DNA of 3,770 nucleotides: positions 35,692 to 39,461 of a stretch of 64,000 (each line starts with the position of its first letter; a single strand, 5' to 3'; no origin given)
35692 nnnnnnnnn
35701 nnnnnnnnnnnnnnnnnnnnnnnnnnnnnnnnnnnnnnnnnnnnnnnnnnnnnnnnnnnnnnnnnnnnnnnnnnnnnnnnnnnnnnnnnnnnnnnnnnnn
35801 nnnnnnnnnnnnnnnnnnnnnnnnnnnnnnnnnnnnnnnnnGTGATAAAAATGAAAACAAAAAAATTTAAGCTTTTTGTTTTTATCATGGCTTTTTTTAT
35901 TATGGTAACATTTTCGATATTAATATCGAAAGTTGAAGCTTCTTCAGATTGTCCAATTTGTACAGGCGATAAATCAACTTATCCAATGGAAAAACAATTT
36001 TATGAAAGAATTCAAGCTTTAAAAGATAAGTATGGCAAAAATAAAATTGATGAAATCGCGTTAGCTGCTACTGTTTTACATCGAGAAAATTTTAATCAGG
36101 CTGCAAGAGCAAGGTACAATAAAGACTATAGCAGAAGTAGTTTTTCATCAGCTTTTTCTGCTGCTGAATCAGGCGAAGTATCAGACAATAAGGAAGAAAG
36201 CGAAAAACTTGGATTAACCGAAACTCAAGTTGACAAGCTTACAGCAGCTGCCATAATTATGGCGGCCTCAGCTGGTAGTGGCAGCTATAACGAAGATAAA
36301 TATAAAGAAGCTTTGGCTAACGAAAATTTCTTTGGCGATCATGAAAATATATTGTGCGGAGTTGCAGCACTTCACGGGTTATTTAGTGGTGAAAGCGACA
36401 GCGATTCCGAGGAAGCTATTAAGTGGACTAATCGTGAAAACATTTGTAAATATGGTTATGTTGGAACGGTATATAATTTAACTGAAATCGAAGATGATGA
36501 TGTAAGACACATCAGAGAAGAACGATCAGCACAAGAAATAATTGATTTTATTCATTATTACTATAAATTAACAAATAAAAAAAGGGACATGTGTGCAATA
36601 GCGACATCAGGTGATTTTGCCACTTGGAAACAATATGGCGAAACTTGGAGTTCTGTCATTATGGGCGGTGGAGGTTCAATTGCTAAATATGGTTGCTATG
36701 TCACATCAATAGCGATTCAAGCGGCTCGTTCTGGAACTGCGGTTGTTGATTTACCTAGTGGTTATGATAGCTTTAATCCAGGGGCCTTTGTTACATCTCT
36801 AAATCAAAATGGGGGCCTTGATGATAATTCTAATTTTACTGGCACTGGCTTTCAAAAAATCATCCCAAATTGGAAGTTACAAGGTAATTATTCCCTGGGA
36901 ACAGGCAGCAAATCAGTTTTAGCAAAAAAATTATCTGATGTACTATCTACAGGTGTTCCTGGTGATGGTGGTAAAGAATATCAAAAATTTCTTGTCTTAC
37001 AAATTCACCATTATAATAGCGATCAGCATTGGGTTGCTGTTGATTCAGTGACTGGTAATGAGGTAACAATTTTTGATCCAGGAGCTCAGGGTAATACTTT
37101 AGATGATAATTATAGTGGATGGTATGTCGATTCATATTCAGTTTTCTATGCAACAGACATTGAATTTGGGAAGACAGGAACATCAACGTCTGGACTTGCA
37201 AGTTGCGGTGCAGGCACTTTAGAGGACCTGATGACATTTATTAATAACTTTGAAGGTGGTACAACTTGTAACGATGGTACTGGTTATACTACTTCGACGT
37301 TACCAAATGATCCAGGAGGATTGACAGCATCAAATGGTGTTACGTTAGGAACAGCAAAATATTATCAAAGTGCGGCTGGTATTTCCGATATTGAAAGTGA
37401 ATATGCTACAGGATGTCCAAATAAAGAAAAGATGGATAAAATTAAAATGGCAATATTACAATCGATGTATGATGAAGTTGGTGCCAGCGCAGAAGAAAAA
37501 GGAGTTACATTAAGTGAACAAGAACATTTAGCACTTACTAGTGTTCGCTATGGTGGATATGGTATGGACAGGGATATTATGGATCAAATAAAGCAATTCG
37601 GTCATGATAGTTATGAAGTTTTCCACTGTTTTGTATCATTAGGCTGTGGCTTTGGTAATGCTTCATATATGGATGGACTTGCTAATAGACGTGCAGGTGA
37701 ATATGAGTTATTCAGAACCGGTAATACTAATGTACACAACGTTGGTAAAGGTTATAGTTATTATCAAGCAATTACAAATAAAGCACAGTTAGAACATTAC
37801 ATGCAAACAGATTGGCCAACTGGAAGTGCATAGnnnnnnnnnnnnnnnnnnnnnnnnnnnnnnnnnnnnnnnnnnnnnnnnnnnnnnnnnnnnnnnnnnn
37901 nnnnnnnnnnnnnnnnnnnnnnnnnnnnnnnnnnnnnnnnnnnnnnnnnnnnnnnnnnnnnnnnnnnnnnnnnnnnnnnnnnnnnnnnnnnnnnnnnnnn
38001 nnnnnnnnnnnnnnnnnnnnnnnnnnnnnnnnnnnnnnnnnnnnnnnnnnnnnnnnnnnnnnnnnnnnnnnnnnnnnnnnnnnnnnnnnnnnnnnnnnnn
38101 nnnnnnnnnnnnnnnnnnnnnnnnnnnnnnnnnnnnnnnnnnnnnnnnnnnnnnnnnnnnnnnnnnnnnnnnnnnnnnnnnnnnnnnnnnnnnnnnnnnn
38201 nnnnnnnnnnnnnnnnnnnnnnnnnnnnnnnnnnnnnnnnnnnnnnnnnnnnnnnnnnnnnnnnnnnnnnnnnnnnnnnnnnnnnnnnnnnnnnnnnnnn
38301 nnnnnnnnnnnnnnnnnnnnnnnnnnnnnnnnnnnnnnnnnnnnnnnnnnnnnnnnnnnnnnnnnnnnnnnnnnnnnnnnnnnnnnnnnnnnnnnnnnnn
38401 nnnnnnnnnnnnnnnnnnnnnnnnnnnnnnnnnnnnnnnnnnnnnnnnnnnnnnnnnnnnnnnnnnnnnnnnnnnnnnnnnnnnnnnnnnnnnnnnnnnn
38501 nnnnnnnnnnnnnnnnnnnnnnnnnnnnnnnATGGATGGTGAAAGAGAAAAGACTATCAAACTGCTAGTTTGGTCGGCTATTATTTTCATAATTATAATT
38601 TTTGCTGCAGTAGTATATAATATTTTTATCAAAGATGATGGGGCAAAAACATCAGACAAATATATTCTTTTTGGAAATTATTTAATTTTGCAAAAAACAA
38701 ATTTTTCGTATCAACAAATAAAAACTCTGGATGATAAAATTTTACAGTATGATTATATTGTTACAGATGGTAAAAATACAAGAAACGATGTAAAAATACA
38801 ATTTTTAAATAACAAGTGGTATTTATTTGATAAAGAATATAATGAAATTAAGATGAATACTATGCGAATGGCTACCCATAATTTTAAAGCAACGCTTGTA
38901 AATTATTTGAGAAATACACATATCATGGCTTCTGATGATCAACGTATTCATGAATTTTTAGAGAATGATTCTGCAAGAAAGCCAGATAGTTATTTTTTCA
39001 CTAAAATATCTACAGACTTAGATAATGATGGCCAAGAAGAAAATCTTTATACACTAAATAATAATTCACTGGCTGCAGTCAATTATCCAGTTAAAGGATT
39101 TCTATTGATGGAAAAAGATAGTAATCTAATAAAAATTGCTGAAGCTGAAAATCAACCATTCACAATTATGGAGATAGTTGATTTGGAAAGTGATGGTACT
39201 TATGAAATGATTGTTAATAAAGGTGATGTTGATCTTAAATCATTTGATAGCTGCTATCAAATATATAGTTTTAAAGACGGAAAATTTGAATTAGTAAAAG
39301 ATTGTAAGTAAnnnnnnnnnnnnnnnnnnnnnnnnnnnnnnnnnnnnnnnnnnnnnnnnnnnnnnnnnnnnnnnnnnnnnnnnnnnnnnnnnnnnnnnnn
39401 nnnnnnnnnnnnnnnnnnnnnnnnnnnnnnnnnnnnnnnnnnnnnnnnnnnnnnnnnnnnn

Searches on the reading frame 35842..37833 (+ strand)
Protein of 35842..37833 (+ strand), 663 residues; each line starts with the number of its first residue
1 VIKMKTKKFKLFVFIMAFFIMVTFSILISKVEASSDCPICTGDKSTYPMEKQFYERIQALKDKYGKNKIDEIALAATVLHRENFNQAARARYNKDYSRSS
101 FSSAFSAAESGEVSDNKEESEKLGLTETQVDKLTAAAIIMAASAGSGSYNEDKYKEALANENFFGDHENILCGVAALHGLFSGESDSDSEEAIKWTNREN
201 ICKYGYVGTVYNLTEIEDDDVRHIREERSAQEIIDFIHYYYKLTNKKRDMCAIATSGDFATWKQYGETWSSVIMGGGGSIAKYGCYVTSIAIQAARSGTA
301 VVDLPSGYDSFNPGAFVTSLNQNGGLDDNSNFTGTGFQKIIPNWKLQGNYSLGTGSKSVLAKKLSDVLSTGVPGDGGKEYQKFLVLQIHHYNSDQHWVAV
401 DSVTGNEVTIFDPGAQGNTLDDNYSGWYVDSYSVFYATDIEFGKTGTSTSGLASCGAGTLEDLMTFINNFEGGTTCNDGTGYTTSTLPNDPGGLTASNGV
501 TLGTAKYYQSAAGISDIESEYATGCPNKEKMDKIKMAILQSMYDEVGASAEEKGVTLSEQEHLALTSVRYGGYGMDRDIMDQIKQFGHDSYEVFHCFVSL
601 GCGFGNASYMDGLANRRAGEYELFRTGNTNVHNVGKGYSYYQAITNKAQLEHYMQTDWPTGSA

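Call 10: search_protein_families(library=pfam, proteins=[window:35842-37833:+], max_evalue=0.001)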
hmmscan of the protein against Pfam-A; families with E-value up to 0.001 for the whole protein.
window:35842-37833:+ (663 aa): 0 families

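Call 28: search_protein_families(library=pfam, proteins=[window:35842-37833:+], max_evalue=1)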
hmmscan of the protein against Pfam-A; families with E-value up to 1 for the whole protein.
window:35842-37833:+ (663 aa): 2 families
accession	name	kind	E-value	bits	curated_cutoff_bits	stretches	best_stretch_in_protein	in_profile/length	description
PF03412.21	Peptidase_C39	-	0.019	15.2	22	1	388-419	79-110/133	Peptidase C39 family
PF13786.12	DUF4179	-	0.19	12.6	30.1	0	532-558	55-75/94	Domain of unknown function (DUF4179)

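Call 76: search_protein_families(library=ncbifam, proteins=[window:35842-37833:+], max_evalue=0.01)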
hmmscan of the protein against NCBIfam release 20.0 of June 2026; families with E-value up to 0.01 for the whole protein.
window:35842-37833:+ (663 aa): 0 families

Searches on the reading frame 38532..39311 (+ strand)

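Call 10: search_protein_families(library=pfam, proteins=[window:38532-39311:+], max_evalue=0.001)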
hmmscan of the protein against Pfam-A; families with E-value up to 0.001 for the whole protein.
window:38532-39311:+ (259 aa): 0 families

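Call 28: search_protein_families(library=pfam, proteins=[window:38532-39311:+], max_evalue=1)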
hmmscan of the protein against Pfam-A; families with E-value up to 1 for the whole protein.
window:38532-39311:+ (259 aa): 1 family
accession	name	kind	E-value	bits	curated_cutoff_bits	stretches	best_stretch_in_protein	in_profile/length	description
PF10553.14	MSV199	-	0.0036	18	22.4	1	52-120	57-120/132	MSV199 domain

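Call 76: search_protein_families(library=ncbifam, proteins=[window:38532-39311:+], max_evalue=0.01)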
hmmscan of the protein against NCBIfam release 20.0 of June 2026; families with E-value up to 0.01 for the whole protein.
window:38532-39311:+ (259 aa): 1 family
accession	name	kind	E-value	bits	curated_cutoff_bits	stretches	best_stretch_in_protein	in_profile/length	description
NF045849.1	ICE_MMCAP2_0565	equivalog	0.00069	19.2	40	1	3-34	47-78/80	Mbov_0395 family pilin-like conjugal transfer protein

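Call 84: search_protein_families(library=pfam, proteins=[window:38532-39308:+], max_evalue=1)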
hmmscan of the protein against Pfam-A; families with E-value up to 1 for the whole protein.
window:38532-39308:+ (259 aa): 1 family
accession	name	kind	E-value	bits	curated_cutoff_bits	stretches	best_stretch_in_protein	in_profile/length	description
PF10553.14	MSV199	-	0.0036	18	22.4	1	52-120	57-120/132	MSV199 domain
